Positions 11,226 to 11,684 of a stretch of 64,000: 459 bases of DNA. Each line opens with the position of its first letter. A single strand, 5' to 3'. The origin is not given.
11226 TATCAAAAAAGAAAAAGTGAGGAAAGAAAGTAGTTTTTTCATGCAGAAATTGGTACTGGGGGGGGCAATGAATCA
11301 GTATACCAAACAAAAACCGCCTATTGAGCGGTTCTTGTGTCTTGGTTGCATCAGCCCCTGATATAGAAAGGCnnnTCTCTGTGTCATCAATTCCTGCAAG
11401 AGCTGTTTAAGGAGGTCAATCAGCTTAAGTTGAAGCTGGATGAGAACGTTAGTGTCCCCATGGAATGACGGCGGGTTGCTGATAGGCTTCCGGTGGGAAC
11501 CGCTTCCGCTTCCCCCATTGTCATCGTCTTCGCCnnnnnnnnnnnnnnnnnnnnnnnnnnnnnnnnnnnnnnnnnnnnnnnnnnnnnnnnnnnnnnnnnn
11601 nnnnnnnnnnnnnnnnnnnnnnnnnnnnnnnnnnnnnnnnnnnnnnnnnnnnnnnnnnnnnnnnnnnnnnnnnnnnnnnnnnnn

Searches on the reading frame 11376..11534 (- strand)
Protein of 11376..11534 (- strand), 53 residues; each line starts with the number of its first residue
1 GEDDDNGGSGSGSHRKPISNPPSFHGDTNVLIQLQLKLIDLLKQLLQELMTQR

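Call 42: find_homologous_proteins(query=window:11376-11534:-, max_evalue=10)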
Query seq(53 aa): no candidate shares three 5-residue words with the query. No homologue found.
